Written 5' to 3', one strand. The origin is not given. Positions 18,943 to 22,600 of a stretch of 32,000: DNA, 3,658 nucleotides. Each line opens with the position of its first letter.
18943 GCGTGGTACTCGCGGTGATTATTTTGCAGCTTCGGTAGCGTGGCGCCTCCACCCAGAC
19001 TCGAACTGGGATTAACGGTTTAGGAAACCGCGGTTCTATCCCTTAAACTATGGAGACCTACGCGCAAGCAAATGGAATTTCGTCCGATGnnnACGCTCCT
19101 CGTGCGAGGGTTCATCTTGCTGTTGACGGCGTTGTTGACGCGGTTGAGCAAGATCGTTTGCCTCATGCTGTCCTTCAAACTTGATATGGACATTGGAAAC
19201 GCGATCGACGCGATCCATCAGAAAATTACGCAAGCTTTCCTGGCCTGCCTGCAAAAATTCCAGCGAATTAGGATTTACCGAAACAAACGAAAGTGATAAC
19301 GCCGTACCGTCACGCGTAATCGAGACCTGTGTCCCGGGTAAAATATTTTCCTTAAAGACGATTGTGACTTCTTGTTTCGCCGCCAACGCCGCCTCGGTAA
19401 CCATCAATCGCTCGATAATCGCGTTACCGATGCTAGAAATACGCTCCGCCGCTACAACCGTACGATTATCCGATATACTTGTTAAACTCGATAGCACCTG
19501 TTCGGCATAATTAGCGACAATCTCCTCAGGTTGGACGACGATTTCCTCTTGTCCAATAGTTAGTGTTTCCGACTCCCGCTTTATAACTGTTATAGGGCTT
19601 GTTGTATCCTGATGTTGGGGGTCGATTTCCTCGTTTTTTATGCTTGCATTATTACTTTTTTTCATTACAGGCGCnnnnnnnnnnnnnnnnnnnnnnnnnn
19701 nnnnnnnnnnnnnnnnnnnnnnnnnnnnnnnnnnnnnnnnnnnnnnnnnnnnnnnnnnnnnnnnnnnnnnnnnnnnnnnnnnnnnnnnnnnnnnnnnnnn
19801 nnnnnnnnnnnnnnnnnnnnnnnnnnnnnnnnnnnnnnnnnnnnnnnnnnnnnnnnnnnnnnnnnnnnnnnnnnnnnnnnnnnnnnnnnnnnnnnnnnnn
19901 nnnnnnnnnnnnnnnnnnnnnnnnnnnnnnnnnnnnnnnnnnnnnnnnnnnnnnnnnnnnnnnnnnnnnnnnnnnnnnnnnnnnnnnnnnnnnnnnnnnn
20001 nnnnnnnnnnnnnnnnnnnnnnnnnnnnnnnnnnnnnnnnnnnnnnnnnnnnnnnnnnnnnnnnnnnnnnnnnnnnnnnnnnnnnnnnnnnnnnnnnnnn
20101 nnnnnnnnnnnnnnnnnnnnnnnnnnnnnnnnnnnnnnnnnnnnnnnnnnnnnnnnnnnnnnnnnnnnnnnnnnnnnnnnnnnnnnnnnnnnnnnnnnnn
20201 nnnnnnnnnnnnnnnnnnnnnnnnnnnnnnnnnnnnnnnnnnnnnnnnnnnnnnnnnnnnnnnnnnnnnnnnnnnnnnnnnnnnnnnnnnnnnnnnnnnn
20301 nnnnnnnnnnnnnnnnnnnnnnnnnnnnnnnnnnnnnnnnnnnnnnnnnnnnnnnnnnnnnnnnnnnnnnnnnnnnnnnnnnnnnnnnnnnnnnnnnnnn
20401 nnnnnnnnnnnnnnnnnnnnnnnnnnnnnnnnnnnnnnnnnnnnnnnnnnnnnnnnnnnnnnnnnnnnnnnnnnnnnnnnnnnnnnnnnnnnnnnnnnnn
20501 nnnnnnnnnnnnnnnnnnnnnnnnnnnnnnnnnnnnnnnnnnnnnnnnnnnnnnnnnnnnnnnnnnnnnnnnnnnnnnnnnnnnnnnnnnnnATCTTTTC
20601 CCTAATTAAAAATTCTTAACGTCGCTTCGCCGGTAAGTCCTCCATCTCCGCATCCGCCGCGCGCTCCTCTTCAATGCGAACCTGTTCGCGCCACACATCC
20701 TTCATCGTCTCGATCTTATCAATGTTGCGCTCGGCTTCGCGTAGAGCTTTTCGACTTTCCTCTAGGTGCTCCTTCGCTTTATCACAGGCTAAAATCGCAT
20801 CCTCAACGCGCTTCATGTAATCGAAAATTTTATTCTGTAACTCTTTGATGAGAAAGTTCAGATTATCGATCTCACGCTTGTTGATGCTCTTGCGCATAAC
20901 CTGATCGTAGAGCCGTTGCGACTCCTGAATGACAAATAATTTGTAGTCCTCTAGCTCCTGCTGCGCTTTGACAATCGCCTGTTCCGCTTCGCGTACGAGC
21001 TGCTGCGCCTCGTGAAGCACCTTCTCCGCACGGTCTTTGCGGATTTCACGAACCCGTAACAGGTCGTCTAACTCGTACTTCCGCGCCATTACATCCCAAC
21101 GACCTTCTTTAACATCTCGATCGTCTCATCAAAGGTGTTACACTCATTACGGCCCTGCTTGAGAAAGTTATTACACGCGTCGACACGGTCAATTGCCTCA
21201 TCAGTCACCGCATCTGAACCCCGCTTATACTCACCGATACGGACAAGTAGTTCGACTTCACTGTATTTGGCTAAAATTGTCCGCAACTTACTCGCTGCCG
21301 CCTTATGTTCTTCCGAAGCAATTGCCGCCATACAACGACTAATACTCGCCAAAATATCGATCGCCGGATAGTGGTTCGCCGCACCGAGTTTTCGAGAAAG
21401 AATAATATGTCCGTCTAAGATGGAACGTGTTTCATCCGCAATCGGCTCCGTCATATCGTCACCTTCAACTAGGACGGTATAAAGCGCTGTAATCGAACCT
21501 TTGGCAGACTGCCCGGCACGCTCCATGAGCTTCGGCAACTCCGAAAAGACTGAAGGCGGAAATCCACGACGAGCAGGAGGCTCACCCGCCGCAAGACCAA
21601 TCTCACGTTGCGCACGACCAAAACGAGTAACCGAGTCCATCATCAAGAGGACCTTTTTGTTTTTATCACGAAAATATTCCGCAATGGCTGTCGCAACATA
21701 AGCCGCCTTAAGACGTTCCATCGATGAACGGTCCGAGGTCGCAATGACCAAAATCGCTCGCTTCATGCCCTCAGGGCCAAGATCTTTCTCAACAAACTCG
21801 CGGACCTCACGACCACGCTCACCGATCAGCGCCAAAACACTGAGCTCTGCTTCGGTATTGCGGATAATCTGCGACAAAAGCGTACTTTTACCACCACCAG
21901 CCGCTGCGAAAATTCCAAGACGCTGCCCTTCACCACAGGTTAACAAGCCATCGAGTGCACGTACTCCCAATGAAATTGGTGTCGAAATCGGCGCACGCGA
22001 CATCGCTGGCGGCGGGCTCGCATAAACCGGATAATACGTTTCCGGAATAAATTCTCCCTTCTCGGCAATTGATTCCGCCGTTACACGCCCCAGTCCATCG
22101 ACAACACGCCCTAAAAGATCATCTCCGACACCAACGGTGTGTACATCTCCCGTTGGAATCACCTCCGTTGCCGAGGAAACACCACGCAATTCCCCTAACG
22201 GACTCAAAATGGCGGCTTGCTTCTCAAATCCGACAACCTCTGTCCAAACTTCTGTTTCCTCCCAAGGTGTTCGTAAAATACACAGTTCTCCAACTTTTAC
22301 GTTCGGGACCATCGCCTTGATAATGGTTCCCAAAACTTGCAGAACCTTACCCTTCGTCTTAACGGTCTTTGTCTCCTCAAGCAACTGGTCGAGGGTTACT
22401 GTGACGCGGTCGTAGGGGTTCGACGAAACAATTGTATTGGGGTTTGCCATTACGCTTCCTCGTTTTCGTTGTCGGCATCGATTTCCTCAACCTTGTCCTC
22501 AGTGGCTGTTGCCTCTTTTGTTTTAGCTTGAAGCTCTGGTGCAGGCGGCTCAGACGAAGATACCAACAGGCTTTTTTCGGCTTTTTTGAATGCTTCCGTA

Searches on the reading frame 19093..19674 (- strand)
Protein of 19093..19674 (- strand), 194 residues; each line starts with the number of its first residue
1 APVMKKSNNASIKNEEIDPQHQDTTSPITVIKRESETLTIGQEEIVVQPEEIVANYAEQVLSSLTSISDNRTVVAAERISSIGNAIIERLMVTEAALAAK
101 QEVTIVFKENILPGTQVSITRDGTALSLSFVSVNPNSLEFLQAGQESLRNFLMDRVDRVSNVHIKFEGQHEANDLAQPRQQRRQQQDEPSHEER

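Call 15: find_related_loci(query=window:19093-19575:-, collection=metagenome_contigs, flank=10000)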
Query window:19093-19575:- (161 aa) in metagenome_contigs; peptide patterns used: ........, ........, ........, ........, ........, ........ (x = any residue, [..] = any of these).
480 stretches matched a pattern, but none encodes a relative of the query by tblastn (E <= 1e-3).

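Call 19: search_solved_structures(query=window:19093-19674:-, max_evalue=10, show_alignments=2)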
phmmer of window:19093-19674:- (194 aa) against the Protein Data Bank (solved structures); distinct sequences matched with E-value up to 10: 1.
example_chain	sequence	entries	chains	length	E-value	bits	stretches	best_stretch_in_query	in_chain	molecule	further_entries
6xor_A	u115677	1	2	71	0.61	13.3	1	135-187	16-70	Protein swallow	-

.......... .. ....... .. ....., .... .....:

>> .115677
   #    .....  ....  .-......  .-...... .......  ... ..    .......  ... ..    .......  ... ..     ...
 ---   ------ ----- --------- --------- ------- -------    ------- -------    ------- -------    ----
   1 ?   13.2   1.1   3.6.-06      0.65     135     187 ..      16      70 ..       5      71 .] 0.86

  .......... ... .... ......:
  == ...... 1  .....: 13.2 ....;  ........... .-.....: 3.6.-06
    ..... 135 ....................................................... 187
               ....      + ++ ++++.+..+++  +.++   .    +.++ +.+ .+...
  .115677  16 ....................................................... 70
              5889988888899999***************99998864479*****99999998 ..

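Call 26: predict_structure(protein=window:19093-19674:-)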
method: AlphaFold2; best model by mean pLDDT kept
length: 194 residues; sequences in the alignment: 1
mean_pLDDT: 69.0   pTM: 0.52
mean pLDDT of the five models: 69.0, 53.5, 42.0, 37.1, 34.8
residues with pLDDT >= 90: 54; 70-90: 40; 50-70: 51; < 50: 49
segments of 3 or more residues with pLDDT < 50: 3-11, 26-29, 36-45, 50-52, 61-67
pLDDT, mean of each block of 10 residues (from residue 1): 46 50 47 43 46 49 47 75 92 84 88 91 93 90 93 91 86 52 53 51
secondary structure, 60 per line:
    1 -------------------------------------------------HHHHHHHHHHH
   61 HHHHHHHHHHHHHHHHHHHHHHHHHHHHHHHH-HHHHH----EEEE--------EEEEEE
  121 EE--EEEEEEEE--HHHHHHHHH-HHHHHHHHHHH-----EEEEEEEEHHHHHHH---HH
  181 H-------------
elements in order: H50-92 H94-98 E103-106 E115-122 E125-132 H135-143 H145-155 E161-168 H169-175

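Call 30: search_protein_representatives(protein=window:19093-19674:-)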
Query: 194 residues. Proteins with E-value up to 0.001 (for the whole library): 263; up to 1e-10: 38; up to 1e-30: 6. The best 150 are listed.
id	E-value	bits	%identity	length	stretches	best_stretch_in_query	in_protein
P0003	1.5e-37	145.4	51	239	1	31-193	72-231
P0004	2.0e-35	138.5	47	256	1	11-190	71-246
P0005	6.0e-35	136.9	48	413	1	30-192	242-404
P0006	7.4e-33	130.2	45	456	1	37-191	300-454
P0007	5.8e-32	127.2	51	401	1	50-192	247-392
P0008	8.2e-32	126.8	47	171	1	50-189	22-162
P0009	1.9e-30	122.3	42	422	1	14-192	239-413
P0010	8.3e-29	117.0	47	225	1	57-189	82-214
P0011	1.1e-28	116.6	45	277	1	41-193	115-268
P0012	1.3e-27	113.1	38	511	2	41-188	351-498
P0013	9.7e-24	100.5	45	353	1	57-189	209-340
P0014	2.8e-22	95.8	41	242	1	45-187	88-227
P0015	9.0e-22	94.1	41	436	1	49-193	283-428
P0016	1.7e-20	90.0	39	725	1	55-191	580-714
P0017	3.0e-18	82.7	44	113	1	91-190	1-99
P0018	3.7e-18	82.4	33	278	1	43-192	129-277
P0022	6.7e-15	71.8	32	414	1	20-190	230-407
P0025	5.3e-13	65.6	37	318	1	69-186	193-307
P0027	6.4e-13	65.3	31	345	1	7-193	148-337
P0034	2.6e-11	60.1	33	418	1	72-189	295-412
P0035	3.6e-11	59.6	30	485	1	65-184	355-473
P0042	5.9e-10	55.7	31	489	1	55-186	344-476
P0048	1.4e-09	54.4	31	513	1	38-187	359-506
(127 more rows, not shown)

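Call 32: fold_search(model_id=the predicted structure, library=pdb)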
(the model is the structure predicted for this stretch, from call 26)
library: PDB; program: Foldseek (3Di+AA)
matches with E <= 10: 1280; with E <= 0.001: 1
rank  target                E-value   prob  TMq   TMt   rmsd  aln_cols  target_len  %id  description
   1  5cuk                  4.1e-05  1.00  0.40  0.76   2.3        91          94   21  Crystal structure of the PscP SS domain (released 2015-12-02)
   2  2rrl_MODEL_1_A        1.1e-02  0.89  0.26  0.29  22.2       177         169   16  Solution structure of the C-terminal domain of the FliK (released 2011-05-18)
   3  6hao                  1.8e-02  0.89  0.24  0.42   6.5        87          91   10  MamM CTD H264E - Cadmium form 2 (released 2019-08-21)
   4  6h5m                  3.2e-02  0.90  0.22  0.40   4.2        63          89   14  MamM CTD H264E - Zinc form 1 (released 2019-08-07)
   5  6hhs_F                4.0e-02  0.85  0.22  0.43   4.5        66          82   14  MamM CTD E289D - Cadmium form (released 2019-09-18)
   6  8a3v_D                4.0e-02  0.80  0.23  0.29  15.9       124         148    9  Crystal structure of the Vibrio cholerae replicative helicase (VcDnaB) in complex with its loader protein (VcDciA) (released 2023-02-15)
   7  6gp6_A                4.5e-02  0.87  0.20  0.34   3.7        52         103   13  MamM CTD - Copper form (released 2019-06-19)
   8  6hhs_E                4.5e-02  0.84  0.22  0.43   4.5        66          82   14  MamM CTD E289D - Cadmium form (released 2019-09-18)
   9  6hhs_D                4.5e-02  0.84  0.22  0.42   4.5        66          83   14  MamM CTD E289D - Cadmium form (released 2019-09-18)
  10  8a3v_C                4.5e-02  0.72  0.24  0.30  17.6       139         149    9  Crystal structure of the Vibrio cholerae replicative helicase (VcDnaB) in complex with its loader protein (VcDciA) (released 2023-02-15)
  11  6hhs_C                5.1e-02  0.85  0.22  0.43   4.3        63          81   13  MamM CTD E289D - Cadmium form (released 2019-09-18)
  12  5xxr_B                5.1e-02  0.66  0.22  0.33   7.8        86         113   10  Crystal structure of selenomethionine labelled RIBT from Bacillus subtilis (released 2018-01-03)
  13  2kdn_MODEL_1_A        5.1e-02  0.57  0.21  0.32   5.1        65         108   15  Solution structure of PFE0790c, a putative bolA-like protein from the protozoan parasite Plasmodium falciparum (released 2009-01-20)
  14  5xxs_A                5.5e-02  0.75  0.25  0.38   8.3        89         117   11  Crystal structure of native ribT from Bacillus subtilis (released 2018-01-03)
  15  6hhs_A                5.9e-02  0.80  0.22  0.42   4.5        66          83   14  MamM CTD E289D - Cadmium form (released 2019-09-18)
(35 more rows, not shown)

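Call 61: list_cluster_members(proteins=[P0012, P0015, P0018, P0022, P0025, P0027, P0034, P0035, P0042, P0048])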
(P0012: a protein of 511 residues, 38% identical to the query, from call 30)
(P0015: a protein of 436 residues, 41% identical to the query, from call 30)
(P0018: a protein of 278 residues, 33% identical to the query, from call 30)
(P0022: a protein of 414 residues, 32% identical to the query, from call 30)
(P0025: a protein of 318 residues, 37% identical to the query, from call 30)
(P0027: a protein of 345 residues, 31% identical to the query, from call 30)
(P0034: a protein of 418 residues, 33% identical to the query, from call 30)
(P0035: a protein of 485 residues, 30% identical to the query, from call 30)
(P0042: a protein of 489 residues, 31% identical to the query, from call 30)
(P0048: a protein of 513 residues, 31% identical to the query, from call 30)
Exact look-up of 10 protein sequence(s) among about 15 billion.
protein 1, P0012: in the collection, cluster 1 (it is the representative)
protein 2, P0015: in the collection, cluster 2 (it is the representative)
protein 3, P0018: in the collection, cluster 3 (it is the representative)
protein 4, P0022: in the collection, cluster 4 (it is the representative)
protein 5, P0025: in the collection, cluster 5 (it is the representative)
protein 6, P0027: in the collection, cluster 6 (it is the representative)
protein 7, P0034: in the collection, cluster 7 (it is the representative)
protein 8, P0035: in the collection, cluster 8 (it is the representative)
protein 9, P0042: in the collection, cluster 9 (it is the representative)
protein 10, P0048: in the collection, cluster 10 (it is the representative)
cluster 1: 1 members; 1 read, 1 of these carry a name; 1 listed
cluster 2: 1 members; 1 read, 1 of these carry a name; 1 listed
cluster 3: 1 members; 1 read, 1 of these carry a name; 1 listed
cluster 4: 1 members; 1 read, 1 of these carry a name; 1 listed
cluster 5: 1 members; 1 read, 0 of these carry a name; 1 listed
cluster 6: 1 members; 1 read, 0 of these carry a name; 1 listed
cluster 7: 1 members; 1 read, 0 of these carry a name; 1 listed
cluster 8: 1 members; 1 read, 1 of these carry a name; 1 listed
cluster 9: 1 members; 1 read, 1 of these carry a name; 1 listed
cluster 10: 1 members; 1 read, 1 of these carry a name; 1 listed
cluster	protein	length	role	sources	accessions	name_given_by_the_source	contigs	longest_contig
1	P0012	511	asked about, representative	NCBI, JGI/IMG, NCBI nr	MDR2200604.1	MAG: type III secretion HpaP family protein [Puniceicoccales bacterium] | hypothetical protein | type III secretion HpaP family protein [Puniceicoccales bacterium]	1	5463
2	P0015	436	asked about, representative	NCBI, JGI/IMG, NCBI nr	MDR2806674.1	MAG: type III secretion HpaP family protein [Puniceicoccales bacterium] | hypothetical protein | type III secretion HpaP family protein [Puniceicoccales bacterium]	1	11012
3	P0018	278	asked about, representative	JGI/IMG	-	type III secretion system needle length determinant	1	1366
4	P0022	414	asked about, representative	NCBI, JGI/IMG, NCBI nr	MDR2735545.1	MAG: hypothetical protein LBB20_01740 [Puniceicoccales bacterium] | hypothetical protein | hypothetical protein [Puniceicoccales bacterium]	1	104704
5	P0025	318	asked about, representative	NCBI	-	-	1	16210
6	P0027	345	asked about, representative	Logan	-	-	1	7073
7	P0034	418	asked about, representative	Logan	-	-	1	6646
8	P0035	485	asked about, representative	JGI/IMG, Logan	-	type III secretion system needle length determinant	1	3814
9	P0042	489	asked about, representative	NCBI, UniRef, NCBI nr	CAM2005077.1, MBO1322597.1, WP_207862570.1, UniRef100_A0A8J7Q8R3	type III secretion HpaP family protein [Acanthopleuribacter pedis] | Flagellar hook-length control protein-like C-terminal domain-containing protein n=1 ...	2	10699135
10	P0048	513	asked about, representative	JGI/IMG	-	hypothetical protein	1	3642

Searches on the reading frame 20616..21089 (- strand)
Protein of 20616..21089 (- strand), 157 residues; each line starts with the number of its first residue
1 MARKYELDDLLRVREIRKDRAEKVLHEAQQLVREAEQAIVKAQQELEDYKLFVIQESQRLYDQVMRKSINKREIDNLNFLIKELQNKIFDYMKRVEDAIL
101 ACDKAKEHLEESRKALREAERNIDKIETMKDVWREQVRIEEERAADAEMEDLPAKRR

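Call 6: search_protein_families(library=pfam, proteins=[window:20616-21089:-], max_evalue=0.1)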
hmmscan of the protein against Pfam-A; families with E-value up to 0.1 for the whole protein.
window:20616-21089:- (157 aa): 5 families
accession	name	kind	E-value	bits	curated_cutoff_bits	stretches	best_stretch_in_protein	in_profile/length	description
PF07321.17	YscO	-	4.4e-22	79.1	28.8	1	8-152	2-146/149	Type III secretion protein YscO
PF16789.10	YscO-like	-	2.1e-12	47.8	27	1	4-152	3-150/161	YscO-like protein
PF05335.18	DUF745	-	0.006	16.8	33.3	0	73-137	70-134/183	Protein of unknown function (DUF745)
PF06008.19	Laminin_I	-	0.015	15.5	34.6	1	55-139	151-233/259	Laminin Domain I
PF10811.13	DUF2532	-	0.045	14.2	25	1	34-85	56-107/158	Protein of unknown function (DUF2532)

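Call 7: search_protein_families(library=ncbifam, proteins=[window:20616-21089:-], max_evalue=0.1)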
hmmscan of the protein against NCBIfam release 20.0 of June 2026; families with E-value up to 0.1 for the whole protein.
window:20616-21089:- (157 aa): 7 families
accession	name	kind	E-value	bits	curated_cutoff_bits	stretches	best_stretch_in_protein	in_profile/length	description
TIGR02473.1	flagell_FliJ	equivalog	2.7e-06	27.8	50.45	1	6-153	3-135/141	flagellar export protein FliJ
NF040598.1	Ala_zip_lipo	subfamily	0.00035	21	43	0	71-129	21-83/90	Lpp/OprI family alanine-zipper lipoprotein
TIGR02168.1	SMC_prok_B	equivalog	0.0035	15.1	567.35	1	18-148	765-895/1181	chromosome segregation protein SMC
TIGR01552.1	phd_fam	subfamily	0.041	13.2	20.8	0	80-97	3-20/53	type II toxin-antitoxin system prevent-host-death family antitoxin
TIGR02169.1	SMC_prok_A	equivalog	0.053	11.1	729.4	1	7-143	687-821/1165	chromosome segregation protein SMC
NF033631.1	SLATT_5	subfamily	0.066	12.7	60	1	22-90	87-151/180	SLATT domain-containing protein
TIGR04320.1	Surf_Exclu_PgrA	domain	0.08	12.2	70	0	21-124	261-346/360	SEC10/PgrA surface exclusion domain-containing protein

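Call 37: find_encoding_contigs(protein=window:20616-21089:-, flank=10000, max_places=10)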
Protein window:20616-21089:- (157 aa): 13 contigs read that carry it; 10 places shown.
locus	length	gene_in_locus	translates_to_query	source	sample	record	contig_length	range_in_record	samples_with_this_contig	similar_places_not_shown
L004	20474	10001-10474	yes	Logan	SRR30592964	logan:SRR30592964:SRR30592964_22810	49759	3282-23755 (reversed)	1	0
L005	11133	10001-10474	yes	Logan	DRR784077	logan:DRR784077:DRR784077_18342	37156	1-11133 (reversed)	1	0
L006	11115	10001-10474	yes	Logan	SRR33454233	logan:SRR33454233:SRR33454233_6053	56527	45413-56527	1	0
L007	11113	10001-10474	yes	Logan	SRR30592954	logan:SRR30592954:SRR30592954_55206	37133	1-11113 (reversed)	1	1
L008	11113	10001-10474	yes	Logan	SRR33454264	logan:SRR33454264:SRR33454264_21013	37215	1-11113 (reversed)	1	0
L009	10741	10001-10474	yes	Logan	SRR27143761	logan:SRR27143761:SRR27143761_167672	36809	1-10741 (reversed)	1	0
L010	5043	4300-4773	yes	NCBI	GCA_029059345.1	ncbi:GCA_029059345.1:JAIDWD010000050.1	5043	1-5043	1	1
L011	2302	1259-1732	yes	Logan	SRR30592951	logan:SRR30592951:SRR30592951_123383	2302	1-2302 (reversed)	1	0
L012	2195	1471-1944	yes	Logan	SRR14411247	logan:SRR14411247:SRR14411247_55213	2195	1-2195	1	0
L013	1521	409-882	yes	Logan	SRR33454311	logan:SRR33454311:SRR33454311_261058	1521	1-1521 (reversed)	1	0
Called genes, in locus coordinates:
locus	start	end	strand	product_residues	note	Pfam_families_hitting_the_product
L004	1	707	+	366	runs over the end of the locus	PF01098:FTSW_RODA_SPOVE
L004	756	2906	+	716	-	PF23139:OB_YrrC, PF14520:HHH_5 (faint), PF14490:HHH_RecD2, PF01443:Viral_helicase1 (faint), PF13245:AAA_19, PF13604:AAA_30, PF18335:SH3_13, PF13538:UvrD_C_2, +2 more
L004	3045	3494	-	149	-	PF01668:SmpB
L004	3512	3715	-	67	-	PF01192:RNA_pol_Rpb6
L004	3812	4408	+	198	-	PF00574:CLP_protease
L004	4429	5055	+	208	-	PF03938:OmpH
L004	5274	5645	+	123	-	PF01066:CDP-OH_P_transf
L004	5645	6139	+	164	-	PF04608:PgpA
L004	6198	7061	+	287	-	PF01514:YscJ_FliF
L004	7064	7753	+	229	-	PF06578:YscK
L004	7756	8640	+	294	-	PF06635:T3SS_SCTL, PF02108:FliH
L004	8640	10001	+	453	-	PF02874:ATP-synt_ab_N (weak), PF00006:ATP-synt_ab, PF18269:T3SS_ATPase_C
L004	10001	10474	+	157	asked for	PF16789:YscO-like, PF07321:YscO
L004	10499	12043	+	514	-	PF09483:HpaP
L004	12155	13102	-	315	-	PF02673:BacA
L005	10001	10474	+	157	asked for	PF16789:YscO-like, PF07321:YscO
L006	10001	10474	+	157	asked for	PF16789:YscO-like, PF07321:YscO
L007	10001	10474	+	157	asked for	PF16789:YscO-like, PF07321:YscO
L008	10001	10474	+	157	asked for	PF16789:YscO-like, PF07321:YscO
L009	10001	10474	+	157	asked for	PF16789:YscO-like, PF07321:YscO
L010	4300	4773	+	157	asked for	PF16789:YscO-like, PF07321:YscO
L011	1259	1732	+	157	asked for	PF16789:YscO-like, PF07321:YscO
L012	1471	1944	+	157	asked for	PF16789:YscO-like, PF07321:YscO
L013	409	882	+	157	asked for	PF16789:YscO-like, PF07321:YscO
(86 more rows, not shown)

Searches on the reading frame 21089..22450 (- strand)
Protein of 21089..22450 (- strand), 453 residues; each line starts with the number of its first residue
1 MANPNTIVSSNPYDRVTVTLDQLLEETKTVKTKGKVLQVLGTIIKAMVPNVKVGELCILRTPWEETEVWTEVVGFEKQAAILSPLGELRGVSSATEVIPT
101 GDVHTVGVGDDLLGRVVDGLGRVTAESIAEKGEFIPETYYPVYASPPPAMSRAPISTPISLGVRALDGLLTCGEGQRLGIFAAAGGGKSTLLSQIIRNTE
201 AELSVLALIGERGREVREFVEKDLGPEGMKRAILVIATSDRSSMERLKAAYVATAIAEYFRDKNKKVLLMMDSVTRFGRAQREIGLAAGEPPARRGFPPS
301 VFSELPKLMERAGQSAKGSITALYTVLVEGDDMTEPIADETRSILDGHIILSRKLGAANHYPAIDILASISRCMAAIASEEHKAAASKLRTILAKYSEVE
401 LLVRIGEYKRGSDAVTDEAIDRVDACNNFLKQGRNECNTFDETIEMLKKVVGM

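Call 6: search_protein_families(library=pfam, proteins=[window:21089-22450:-], max_evalue=0.1)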
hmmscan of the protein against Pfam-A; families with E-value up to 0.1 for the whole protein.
window:21089-22450:- (453 aa): 6 families
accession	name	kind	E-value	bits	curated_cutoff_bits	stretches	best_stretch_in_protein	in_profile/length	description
PF00006.31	ATP-synt_ab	-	4.2e-89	298.2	29.5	1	162-371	1-213/213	ATP synthase alpha/beta family, nucleotide-binding domain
PF18269.6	T3SS_ATPase_C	-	2.1e-25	88.8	22.7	1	379-448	2-71/72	T3SS EscN ATPase C-terminal domain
PF02874.29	ATP-synt_ab_N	-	1.4e-06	29.2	20.9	1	36-101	1-69/69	ATP synthase alpha/beta family, beta-barrel domain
PF00306.32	ATP-synt_ab_C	-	0.0017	19.1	27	1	382-445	5-65/126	ATP synthase alpha/beta chain, C terminal domain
PF00931.28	NB-ARC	-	0.0099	15.6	23.5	1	169-274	12-109/248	NB-ARC domain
PF00005.33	ABC_tran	-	0.042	14.9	25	1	170-201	6-37/137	ABC transporter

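Call 7: search_protein_families(library=ncbifam, proteins=[window:21089-22450:-], max_evalue=0.1)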
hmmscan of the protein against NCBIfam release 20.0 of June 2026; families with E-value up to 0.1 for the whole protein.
window:21089-22450:- (453 aa): 38 families (the best 25 are shown)
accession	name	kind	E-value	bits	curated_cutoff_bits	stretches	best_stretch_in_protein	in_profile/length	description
NF005391.0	PRK06936.1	equivalog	2.3e-220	731.9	657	1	13-451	4-438/439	type III secretion system ATPase SctN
TIGR02546.1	III_secr_ATP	equivalog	8.6e-194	644.1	604.75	1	29-451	2-422/423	type III secretion system ATPase SctN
NF006575.0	PRK09099.1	subfamily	1.3e-175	584.5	706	1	14-451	8-441/443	type III secretion system ATPase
TIGR03497.1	FliI_clade2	equivalog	1.5e-174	580.8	629.8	1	34-451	1-413/413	flagellar protein export ATPase FliI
TIGR01026.1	fliI_yscN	subfamily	7e-173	575.4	379.5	1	24-451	15-439/440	FliI/YscN family ATPase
NF005295.0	PRK06820.1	equivalog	5.2e-172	572.8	690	1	17-451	14-439/440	EscN/YscN/HrcN family type III secretion system ATPase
TIGR03496.1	FliI_clade1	equivalog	2.6e-161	537.1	619.1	1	34-449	1-413/414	flagellar protein export ATPase FliI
TIGR03498.1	FliI_clade3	equivalog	2.4e-150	500.9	587.45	1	34-450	1-417/418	flagellar protein export ATPase FliI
NF006012.0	PRK08149.1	equivalog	2.8e-146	487.8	594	1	27-450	4-429/431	type III secretion system ATPase SctN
NF005765.0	PRK07594.1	equivalog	8.7e-145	482.8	715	1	31-451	20-431/433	EscN/YscN/HrcN family type III secretion system ATPase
NF006290.1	PRK08472.1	equivalog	2.9e-135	451.4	644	1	21-450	7-432/433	flagellar protein export ATPase FliI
NF005535.1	PRK07196.1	equivalog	4.2e-125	418.2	715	1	23-450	9-433/434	flagellar protein export ATPase FliI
NF004578.0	PRK05922.1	equivalog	1.7e-88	297.3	604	1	27-451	14-431/434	type III secretion system ATPase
NF040574.1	T3SS_ATP_VscN2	exception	2.5e-78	263.8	750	1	111-450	83-416/420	type III secretion system ATPase VscN2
NF009884.0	PRK13343.1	equivalog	2.3e-57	194.8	554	1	25-447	22-439/507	F0F1 ATP synthase subunit alpha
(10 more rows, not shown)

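Call 79: find_encoding_contigs(protein=window:21089-22450:-, flank=4000, max_places=10)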
Protein window:21089-22450:- (453 aa): no gene with exactly this product is on record in the collection.
